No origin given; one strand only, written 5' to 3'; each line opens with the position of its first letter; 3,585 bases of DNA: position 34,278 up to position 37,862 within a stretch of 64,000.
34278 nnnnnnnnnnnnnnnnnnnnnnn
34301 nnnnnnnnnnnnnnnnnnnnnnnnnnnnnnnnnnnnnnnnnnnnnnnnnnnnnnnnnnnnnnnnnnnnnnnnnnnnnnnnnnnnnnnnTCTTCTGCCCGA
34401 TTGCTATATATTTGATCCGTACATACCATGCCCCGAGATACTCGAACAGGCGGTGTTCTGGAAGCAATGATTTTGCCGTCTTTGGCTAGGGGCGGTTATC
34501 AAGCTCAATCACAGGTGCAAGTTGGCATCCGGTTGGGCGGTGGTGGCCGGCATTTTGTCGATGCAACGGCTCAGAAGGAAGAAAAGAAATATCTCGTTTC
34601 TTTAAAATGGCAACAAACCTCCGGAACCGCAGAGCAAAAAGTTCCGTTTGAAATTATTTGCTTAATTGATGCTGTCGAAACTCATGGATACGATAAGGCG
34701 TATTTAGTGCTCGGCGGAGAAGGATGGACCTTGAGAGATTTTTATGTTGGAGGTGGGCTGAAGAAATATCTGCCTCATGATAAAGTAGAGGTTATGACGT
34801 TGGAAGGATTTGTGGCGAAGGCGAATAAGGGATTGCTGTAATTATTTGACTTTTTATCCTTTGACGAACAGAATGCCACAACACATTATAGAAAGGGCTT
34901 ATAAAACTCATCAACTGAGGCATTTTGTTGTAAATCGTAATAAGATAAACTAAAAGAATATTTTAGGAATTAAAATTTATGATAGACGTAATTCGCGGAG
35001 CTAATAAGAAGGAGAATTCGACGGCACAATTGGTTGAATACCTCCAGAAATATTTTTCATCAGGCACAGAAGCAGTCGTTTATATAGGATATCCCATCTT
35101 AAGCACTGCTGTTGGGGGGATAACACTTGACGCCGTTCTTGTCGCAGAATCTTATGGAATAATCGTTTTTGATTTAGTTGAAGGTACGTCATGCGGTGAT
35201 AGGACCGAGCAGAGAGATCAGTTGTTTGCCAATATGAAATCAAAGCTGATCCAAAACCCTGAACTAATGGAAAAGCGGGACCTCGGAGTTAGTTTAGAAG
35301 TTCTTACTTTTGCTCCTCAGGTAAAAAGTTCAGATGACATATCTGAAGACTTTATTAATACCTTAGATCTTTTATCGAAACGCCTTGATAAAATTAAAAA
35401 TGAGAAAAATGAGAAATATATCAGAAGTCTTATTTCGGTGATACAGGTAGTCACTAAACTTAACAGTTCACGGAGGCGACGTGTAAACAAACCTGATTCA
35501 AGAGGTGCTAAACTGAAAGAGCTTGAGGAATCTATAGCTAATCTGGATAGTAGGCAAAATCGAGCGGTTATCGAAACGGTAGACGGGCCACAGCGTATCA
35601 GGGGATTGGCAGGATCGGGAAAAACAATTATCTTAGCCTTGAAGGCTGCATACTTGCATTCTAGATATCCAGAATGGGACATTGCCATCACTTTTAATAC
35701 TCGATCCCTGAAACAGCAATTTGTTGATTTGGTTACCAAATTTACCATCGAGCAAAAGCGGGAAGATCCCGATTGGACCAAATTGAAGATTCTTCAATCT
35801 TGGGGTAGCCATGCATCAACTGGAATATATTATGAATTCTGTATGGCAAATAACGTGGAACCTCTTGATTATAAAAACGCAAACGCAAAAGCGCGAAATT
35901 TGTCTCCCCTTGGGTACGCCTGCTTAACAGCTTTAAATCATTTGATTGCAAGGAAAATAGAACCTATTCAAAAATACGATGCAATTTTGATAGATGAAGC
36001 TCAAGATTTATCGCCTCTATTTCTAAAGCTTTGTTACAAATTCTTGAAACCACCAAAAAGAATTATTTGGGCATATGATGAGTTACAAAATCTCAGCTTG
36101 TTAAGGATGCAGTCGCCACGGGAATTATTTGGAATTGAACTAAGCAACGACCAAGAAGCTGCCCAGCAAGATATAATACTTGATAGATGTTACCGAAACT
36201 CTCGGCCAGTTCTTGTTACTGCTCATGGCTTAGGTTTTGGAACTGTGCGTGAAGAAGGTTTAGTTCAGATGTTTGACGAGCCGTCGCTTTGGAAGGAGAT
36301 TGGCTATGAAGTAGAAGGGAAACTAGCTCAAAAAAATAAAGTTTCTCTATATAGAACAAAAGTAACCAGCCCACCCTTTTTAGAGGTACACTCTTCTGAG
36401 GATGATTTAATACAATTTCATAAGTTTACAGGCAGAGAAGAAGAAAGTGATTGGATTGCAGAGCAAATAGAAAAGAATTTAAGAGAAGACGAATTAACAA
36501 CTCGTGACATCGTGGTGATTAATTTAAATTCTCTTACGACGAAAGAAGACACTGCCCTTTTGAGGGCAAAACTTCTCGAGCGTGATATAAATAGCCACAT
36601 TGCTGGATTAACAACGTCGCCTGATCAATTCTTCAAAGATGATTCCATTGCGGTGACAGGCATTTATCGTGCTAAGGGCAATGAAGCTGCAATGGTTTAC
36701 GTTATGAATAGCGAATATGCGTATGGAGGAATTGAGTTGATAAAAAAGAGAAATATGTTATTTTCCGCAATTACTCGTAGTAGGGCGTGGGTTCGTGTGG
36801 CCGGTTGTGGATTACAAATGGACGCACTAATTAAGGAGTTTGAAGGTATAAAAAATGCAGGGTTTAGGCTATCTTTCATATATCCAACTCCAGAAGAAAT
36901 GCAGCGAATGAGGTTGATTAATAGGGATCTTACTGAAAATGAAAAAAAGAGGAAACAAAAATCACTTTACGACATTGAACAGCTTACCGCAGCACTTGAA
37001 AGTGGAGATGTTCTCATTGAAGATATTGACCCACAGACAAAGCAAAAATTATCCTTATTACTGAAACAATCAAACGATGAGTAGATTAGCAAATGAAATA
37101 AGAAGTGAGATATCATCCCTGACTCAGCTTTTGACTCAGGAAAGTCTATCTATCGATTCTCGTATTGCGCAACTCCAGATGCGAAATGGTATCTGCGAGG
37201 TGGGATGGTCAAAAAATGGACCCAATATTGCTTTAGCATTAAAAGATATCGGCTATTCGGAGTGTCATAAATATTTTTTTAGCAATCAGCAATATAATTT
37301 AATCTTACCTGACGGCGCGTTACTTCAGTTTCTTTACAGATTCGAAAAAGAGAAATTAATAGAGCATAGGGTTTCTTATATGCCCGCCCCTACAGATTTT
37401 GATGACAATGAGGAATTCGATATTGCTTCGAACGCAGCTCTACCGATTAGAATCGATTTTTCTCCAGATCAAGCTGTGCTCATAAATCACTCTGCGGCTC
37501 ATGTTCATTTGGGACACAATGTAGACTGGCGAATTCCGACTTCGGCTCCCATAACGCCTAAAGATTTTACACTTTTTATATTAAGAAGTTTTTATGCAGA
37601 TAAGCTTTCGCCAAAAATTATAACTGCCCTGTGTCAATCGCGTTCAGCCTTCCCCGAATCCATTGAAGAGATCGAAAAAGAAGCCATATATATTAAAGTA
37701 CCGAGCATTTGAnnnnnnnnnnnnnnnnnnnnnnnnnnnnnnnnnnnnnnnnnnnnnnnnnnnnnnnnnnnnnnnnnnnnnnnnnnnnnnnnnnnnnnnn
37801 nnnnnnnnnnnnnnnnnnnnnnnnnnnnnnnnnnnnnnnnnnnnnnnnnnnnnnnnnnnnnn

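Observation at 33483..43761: AT-rich multi-system defence island inserted between a HAD phosphatase gene and a YgjP-like gene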

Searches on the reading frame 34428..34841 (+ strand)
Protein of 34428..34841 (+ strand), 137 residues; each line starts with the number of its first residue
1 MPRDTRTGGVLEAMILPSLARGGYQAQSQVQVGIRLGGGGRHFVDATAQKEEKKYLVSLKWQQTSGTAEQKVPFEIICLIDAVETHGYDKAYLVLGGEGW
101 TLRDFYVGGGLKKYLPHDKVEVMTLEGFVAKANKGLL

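Call 4: search_protein_families(library=padloc, proteins=[window:34428-34841:+], max_evalue=0.01)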
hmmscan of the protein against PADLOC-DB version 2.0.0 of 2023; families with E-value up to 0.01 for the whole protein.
window:34428-34841:+ (137 aa): 0 families

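Call 5: search_protein_families(library=pfam, proteins=[window:34428-34841:+], max_evalue=0.01)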
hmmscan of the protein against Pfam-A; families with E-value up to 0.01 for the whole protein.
window:34428-34841:+ (137 aa): 1 family
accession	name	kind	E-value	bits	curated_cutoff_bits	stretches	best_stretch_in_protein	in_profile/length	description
PF20472.4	PDDEXK_11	-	2.3e-11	44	23.7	1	6-135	4-144/145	PD-(D/E)XK nuclease superfamily domain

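Call 29: search_protein_families(library=phrogs, proteins=[window:34428-34841:+], max_evalue=0.01)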
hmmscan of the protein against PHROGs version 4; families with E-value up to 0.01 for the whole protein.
window:34428-34841:+ (137 aa): 1 family
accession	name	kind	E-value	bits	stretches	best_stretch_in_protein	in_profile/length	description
phrog_6124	-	unknown function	1e-21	78.4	1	4-130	9-131/144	-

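Call 79: search_protein_families(library=ncbifam, proteins=[window:34428-34841:+], max_evalue=0.001)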
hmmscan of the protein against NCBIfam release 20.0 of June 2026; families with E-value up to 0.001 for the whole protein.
window:34428-34841:+ (137 aa): 0 families

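Call 101: search_solved_structures(query=window:34428-34841:+, max_evalue=1)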
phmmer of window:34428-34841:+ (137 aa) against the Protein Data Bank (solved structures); distinct sequences matched with E-value up to 1: 0.

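Call 103: find_related_loci(query=window:34428-34841:+, collection=viral_contigs, flank=3000)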
Query window:34428-34841:+ (137 aa) in viral_contigs; peptide patterns used: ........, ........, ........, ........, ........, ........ (x = any residue, [..] = any of these).
5 stretches matched a pattern, but none encodes a relative of the query by tblastn (E <= 1e-3).

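Call 104: search_dna_similar(query=window:34428-34841:+, collection=phages, mode=protein, max_rows=12, max_evalue=0.001)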
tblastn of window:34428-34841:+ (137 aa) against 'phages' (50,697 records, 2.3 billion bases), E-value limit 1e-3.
Records with a match: 39; places in all: 39; records where one place covers at least 80% of the query: 39.
Best place of each record, by identity: <60% 39.
By first word of the organism name: Synechococcus 23; Cyanophage 16.
By host as written in the record: - 25; Synechococcus 12; Synechococcus sp. 2.
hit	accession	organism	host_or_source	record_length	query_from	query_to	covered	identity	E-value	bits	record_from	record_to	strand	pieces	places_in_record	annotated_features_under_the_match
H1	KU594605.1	Cyanophage S-RIM50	Synechococcus sp.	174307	3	129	93%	37.5%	6e-17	81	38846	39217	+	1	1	hypothetical protein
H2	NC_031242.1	Cyanophage S-RIM50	Synechococcus sp.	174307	3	129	93%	37.5%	6e-17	81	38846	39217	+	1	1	hypothetical protein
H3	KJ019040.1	Synechococcus phage ACG-2014b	-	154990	3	129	93%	36.2%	2e-17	83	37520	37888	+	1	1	hypothetical protein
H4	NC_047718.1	Synechococcus phage ACG-2014b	-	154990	3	129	93%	36.2%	2e-17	83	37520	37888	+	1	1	hypothetical protein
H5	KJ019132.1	Synechococcus phage ACG-2014b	-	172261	3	129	93%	36.2%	2e-17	83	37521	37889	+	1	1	hypothetical protein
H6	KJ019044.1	Synechococcus phage ACG-2014b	-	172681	3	129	93%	36.2%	2e-17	83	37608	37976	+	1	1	hypothetical protein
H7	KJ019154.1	Synechococcus phage ACG-2014b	-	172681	3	129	93%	36.2%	2e-17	83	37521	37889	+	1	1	hypothetical protein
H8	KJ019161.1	Synechococcus phage ACG-2014b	-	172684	3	129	93%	36.2%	2e-17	83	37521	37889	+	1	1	hypothetical protein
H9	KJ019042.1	Synechococcus phage ACG-2014b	-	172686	3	129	93%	36.2%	2e-17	83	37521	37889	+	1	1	hypothetical protein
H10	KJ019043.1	Synechococcus phage ACG-2014b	-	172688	3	129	93%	36.2%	2e-17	83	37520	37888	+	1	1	hypothetical protein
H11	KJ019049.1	Synechococcus phage ACG-2014b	-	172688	3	129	93%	36.2%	2e-17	83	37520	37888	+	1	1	hypothetical protein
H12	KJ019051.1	Synechococcus phage ACG-2014b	-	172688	3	129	93%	36.2%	2e-17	83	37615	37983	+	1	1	hypothetical protein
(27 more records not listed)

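Call 105: search_dna_similar(query=window:34428-34841:+, collection=plasmids, mode=protein, max_rows=12, max_evalue=0.001)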
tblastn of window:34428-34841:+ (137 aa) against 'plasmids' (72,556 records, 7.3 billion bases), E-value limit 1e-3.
No match.

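Call 106: get_annotated_region(hit=H1, flank=2500)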
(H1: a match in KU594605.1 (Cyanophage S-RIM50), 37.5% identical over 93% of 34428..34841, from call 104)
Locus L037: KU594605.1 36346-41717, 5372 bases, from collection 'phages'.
description: Cyanophage S-RIM50 isolate RW_29_0704, complete genome.
organism: Cyanophage S-RIM50 (NCBI taxid 687803)
taxonomy: Viruses; Duplodnaviria; Heunggongvirae; Uroviricota; Caudoviricetes; Kyanoviridae; Neptunevirus; Neptunevirus srim50
host: Synechococcus sp.; source: -; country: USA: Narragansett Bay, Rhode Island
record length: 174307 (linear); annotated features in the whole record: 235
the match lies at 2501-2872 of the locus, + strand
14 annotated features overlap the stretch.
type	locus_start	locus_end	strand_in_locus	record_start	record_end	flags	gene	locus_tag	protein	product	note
CDS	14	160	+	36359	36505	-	-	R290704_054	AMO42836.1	hypothetical protein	-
CDS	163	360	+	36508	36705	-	-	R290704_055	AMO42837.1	hypothetical protein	-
CDS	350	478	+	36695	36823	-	-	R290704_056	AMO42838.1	hypothetical protein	-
CDS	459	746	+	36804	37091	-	-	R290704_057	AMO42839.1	hypothetical protein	-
CDS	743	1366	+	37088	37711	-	-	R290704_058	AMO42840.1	hypothetical protein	-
CDS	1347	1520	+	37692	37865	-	-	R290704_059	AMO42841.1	hypothetical protein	-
CDS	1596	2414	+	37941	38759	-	-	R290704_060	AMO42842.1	methyl-directed repair DNA adenine methylase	-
CDS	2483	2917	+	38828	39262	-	-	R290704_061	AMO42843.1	hypothetical protein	-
CDS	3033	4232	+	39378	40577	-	-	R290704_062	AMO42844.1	DNA helicase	-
CDS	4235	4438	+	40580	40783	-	-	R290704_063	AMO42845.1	hypothetical protein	-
CDS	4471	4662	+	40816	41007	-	-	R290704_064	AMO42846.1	hypothetical protein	-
CDS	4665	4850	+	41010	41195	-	-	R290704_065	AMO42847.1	hypothetical protein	-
CDS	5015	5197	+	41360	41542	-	-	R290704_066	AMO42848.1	hypothetical protein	-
CDS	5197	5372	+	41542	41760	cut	-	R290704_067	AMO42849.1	hypothetical protein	-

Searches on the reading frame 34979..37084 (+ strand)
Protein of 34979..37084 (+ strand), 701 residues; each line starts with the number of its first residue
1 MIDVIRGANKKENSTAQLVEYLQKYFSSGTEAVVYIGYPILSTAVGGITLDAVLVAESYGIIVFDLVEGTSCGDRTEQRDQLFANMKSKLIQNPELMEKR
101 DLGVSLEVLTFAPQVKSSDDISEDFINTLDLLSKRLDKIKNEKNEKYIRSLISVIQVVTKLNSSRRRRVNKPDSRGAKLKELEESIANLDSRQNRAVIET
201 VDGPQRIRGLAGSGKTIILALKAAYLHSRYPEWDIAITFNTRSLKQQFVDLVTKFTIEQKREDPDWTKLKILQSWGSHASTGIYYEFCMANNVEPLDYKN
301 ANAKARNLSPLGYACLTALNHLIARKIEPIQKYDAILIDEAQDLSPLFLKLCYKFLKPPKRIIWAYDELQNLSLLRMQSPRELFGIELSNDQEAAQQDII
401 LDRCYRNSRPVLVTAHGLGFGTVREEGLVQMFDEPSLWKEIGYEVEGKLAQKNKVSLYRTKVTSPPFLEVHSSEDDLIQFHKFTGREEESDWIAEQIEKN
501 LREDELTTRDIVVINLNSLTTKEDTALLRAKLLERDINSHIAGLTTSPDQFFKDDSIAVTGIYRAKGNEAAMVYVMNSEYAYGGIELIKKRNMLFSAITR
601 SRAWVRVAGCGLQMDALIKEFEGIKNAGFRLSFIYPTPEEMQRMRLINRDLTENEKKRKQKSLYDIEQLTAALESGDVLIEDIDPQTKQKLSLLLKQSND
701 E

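Call 4: search_protein_families(library=padloc, proteins=[window:34979-37084:+], max_evalue=0.01)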
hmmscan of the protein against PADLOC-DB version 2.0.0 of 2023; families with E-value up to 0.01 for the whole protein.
window:34979-37084:+ (701 aa): 10 families
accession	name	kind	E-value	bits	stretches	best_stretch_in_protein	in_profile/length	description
PDLC03002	Helicase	-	1.5e-272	904.1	1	1-696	1-705/707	-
PDLC01087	C3a187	-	1.1e-19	68.7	1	131-607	162-541/559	NERD+UvrD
PDLC00132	GajB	-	4.6e-07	26.8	0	191-241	5-56/625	UrvD helicase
PDLC02372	Nhi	-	1.8e-06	24.9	1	328-373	260-302/470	-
PDLC00134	GajB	-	5.1e-06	23.8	1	472-540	313-378/431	UrvD helicase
PDLC00103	GajB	-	7e-06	23.2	1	472-538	310-374/612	UrvD helicase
PDLC02350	AbiO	-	1.4e-05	22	1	329-373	254-299/468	AbiO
PDLC00129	GajB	-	0.00083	16.1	0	330-352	224-246/594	UrvD helicase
PDLC00148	GajB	-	0.008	13.2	0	307-368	126-185/369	UrvD helicase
PDLC00121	GajB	-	0.0094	12.5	0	332-419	202-283/565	UrvD helicase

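Call 5: search_protein_families(library=pfam, proteins=[window:34979-37084:+], max_evalue=0.01)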
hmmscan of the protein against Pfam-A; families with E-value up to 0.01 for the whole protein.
window:34979-37084:+ (701 aa): 5 families
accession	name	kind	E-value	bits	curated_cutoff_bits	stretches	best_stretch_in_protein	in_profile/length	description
PF13538.12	UvrD_C_2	-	8.7e-08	32.3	27.4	1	558-607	3-51/52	UvrD-like helicase C-terminal domain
PF00580.27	UvrD-helicase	-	4.8e-06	26.9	23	0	193-240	4-54/271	UvrD/REP helicase N-terminal domain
PF13245.12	AAA_19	-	0.0012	19.5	25.1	1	193-373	1-131/134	AAA domain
PF04851.21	ResIII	-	0.0015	18.9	22.5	0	208-262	29-83/164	Type III restriction enzyme, res subunit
PF13401.12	AAA_22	-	0.0021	18.8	27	0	209-357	12-109/130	AAA domain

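Call 17: find_encoding_contigs(protein=window:34979-37084:+, flank=10000, max_places=10)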
Protein window:34979-37084:+ (701 aa): no gene with exactly this product is on record in the collection.

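Call 79: search_protein_families(library=ncbifam, proteins=[window:34979-37084:+], max_evalue=0.001)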
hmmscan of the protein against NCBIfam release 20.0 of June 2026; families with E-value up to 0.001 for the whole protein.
window:34979-37084:+ (701 aa): 3 families
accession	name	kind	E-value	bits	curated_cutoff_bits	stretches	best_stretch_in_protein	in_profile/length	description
NF053713.1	helicas_STM2767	equivalog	1.1e-34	119.8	550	1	137-601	128-557/665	STM2767 family DEAD/DEAH box helicase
TIGR01073.1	pcrA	equivalog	5.3e-06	25.1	911.2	0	187-243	3-61/725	DNA helicase PcrA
NF041464.1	HelD_BACSU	equivalog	8.9e-05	20.6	419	0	335-413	549-624/779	RNA polymerase recycling motor HelD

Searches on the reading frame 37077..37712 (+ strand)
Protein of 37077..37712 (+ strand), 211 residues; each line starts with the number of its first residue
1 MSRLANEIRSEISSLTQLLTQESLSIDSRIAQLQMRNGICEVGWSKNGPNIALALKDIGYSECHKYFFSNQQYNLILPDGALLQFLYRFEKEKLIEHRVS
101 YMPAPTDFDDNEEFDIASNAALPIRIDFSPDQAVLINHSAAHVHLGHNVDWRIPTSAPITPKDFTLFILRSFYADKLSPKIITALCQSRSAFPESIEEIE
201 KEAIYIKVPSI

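Call 4: search_protein_families(library=padloc, proteins=[window:37077-37712:+], max_evalue=0.01)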
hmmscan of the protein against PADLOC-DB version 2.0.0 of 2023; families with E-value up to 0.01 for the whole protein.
window:37077-37712:+ (211 aa): 2 families
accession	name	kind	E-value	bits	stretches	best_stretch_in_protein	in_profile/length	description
PDLC02999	DUF2290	-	8.3e-40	134.6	1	6-209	5-221/222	-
PDLC02998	DUF2290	-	1.5e-34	117.4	1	28-206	5-193/195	-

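Call 5: search_protein_families(library=pfam, proteins=[window:37077-37712:+], max_evalue=0.01)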
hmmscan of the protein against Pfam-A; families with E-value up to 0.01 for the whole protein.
window:37077-37712:+ (211 aa): 1 family
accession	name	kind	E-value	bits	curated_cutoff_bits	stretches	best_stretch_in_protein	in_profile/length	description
PF10053.14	DUF2290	-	3.3e-25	89.2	25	1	50-206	26-202/204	Uncharacterized conserved protein (DUF2290)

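Call 29: search_protein_families(library=phrogs, proteins=[window:37077-37712:+], max_evalue=0.01)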
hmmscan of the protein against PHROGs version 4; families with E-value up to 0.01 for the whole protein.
window:37077-37712:+ (211 aa): 0 families

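Call 79: search_protein_families(library=ncbifam, proteins=[window:37077-37712:+], max_evalue=0.001)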
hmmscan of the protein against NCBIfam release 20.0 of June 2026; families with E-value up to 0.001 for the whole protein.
window:37077-37712:+ (211 aa): 0 families

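Call 102: search_solved_structures(query=window:37077-37712:+, max_evalue=1)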
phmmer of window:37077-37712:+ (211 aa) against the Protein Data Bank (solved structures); distinct sequences matched with E-value up to 1: 0.
